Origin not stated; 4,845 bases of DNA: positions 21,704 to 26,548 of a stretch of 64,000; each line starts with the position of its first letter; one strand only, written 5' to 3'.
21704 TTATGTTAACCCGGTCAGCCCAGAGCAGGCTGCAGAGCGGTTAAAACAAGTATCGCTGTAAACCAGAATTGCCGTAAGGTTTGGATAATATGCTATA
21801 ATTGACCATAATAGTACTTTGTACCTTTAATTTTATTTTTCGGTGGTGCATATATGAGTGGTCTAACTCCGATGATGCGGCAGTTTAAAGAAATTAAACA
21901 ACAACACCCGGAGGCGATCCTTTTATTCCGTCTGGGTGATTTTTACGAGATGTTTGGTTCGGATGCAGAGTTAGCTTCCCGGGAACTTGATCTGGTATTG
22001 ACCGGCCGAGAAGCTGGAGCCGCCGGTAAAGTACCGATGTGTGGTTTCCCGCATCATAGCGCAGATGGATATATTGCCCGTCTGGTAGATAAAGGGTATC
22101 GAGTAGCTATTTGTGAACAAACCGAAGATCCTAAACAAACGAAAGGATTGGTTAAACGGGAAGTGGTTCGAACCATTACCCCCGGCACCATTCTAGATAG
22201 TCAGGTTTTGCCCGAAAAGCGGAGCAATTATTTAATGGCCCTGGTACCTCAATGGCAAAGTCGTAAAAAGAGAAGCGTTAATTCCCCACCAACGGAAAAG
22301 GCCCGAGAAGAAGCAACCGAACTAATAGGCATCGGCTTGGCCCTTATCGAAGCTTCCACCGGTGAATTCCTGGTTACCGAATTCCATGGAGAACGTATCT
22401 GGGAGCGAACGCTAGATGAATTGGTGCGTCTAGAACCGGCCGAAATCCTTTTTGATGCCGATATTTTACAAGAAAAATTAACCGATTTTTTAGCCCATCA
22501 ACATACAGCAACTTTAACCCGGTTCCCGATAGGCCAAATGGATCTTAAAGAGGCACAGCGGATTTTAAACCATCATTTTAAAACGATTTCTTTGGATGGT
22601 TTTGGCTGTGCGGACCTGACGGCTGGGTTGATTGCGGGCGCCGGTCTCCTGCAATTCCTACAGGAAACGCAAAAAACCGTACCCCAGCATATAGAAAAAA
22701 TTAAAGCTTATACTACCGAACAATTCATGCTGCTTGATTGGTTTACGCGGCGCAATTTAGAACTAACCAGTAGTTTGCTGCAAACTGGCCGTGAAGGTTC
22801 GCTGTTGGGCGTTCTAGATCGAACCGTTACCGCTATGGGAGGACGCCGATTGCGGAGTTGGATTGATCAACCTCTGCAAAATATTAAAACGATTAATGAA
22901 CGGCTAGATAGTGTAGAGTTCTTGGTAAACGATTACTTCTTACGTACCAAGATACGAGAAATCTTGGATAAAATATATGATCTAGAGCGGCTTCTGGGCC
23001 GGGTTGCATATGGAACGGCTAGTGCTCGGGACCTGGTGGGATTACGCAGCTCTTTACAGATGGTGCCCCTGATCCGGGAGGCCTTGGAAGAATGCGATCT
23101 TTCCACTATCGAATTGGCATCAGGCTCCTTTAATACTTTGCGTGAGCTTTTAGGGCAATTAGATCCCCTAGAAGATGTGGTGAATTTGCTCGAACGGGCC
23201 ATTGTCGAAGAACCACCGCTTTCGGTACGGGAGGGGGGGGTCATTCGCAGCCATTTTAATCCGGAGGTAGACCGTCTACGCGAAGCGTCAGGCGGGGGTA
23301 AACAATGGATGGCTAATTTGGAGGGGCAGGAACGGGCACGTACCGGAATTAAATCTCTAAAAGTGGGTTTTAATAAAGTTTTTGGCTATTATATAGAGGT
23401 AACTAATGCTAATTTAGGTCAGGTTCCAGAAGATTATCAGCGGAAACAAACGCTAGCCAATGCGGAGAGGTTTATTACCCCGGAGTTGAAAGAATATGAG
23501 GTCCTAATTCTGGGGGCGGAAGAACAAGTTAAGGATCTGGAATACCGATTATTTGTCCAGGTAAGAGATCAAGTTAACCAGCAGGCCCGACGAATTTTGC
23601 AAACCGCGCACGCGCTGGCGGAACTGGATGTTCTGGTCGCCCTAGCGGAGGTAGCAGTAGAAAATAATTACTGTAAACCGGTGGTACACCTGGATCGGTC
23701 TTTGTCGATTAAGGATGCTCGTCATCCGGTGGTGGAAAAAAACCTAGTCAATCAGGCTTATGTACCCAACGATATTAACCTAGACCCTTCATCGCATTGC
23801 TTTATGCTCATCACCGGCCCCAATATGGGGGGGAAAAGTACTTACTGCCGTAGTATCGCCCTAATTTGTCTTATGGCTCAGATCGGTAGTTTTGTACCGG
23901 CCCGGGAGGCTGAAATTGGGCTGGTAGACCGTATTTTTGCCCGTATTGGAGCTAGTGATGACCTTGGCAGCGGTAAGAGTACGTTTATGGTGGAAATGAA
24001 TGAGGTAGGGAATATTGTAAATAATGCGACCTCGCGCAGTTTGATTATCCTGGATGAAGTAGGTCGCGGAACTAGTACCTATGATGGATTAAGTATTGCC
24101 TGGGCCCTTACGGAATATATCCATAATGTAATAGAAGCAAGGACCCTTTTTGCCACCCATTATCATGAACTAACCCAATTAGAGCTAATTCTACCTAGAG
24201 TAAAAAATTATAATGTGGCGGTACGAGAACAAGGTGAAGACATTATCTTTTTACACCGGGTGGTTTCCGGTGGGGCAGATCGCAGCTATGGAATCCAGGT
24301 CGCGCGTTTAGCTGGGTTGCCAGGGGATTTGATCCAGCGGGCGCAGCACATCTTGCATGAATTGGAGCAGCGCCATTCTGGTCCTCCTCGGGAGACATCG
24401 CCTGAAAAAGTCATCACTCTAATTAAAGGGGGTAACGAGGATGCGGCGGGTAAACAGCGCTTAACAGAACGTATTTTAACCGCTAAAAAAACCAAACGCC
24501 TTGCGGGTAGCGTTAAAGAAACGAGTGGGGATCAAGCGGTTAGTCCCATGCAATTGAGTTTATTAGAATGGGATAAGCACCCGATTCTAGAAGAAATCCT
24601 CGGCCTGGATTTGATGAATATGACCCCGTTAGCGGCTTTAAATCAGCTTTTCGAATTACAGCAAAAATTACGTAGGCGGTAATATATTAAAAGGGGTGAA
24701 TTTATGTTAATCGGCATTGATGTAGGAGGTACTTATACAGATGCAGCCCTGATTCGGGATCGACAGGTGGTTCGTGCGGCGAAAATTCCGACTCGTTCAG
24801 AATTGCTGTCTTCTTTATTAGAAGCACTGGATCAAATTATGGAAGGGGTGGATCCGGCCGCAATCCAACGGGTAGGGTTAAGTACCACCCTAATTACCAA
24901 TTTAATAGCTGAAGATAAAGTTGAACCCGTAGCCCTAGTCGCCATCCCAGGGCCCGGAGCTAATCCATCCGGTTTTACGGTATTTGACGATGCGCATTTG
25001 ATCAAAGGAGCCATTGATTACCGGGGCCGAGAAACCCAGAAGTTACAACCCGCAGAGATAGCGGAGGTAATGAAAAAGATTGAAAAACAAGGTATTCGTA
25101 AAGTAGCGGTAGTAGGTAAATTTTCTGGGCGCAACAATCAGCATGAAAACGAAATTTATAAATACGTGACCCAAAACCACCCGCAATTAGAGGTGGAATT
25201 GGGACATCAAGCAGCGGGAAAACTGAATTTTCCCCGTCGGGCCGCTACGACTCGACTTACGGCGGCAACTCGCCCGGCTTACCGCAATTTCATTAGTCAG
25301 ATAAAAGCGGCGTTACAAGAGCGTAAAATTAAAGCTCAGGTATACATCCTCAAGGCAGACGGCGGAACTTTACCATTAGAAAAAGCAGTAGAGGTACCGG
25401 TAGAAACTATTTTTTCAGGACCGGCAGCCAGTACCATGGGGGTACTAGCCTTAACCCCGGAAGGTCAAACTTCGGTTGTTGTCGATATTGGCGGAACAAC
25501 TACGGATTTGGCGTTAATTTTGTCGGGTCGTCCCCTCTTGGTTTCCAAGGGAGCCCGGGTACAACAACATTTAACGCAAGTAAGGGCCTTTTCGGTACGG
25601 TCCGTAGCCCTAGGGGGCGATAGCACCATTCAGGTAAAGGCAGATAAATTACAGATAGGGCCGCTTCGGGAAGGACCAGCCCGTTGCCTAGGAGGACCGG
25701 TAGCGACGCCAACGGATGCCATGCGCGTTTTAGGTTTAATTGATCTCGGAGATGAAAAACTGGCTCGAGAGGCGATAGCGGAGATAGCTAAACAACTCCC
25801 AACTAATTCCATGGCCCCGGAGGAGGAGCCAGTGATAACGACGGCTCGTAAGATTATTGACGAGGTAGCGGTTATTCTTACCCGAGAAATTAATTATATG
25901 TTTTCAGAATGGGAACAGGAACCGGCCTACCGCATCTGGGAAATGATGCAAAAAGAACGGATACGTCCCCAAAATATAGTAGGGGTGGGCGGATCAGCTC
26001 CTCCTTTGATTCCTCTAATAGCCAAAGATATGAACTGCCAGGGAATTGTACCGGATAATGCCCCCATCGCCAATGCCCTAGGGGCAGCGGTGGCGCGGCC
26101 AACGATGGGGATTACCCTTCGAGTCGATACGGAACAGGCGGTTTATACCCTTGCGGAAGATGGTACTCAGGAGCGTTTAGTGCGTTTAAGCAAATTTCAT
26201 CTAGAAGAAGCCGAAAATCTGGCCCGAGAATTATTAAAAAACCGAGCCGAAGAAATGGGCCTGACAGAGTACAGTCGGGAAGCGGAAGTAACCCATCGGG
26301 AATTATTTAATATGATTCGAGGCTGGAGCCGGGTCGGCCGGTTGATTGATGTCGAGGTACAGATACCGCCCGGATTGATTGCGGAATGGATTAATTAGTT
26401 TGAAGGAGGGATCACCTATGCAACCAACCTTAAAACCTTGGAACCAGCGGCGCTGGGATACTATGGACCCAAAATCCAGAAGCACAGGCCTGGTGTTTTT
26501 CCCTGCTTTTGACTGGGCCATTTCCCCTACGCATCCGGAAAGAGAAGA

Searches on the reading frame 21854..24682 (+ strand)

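Call 45: search_protein_families(library=ncbifam, proteins=[window:21854-24682:+], max_evalue=0.00001)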
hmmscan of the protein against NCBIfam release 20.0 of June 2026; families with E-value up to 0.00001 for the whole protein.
window:21854-24682:+ (942 aa): 4 families
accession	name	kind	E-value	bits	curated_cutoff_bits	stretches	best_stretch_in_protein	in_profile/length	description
NF003810.1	PRK05399.1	equivalog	0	1075.6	480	1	4-838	1-793/793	DNA mismatch repair protein MutS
TIGR01070.1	mutS1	equivalog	0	1011.7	641.7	2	159-937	133-840/840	DNA mismatch repair protein MutS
NF052383.1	ATPase_KamC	equivalog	2.9e-57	194.6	300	1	506-776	178-434/508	lysine 5,6-aminomutase reactivase ATPase KamC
TIGR01069.2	mutS2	equivalog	2.5e-56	191.5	400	1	556-839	239-516/790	endonuclease MutS2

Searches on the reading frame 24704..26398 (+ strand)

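Call 45: search_protein_families(library=ncbifam, proteins=[window:24704-26398:+], max_evalue=0.00001)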
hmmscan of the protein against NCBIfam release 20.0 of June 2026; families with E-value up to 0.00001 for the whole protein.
window:24704-26398:+ (564 aa): 4 families
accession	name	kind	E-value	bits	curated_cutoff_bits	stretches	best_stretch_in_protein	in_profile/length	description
NF050156.1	CapLactmsAlpCapA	equivalog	2.7e-23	82.1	1000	1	101-347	128-381/689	caprolactamase subunit alpha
NF042960.1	AcphenoCarb_ApcA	equivalog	1.1e-20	73.4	1250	1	3-403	4-422/658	acetophenone carboxylase subunit alpha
NF042975.2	AcphenoCarb_ApcC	equivalog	5.5e-12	44.7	1500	1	100-348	140-399/733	acetophenone carboxylase subunit gamma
TIGR03123.1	one_C_unchar_1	hypoth_equivalog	4.4e-06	26.2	244.1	0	198-277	75-150/327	probable H4MPT-linked C1 transfer pathway protein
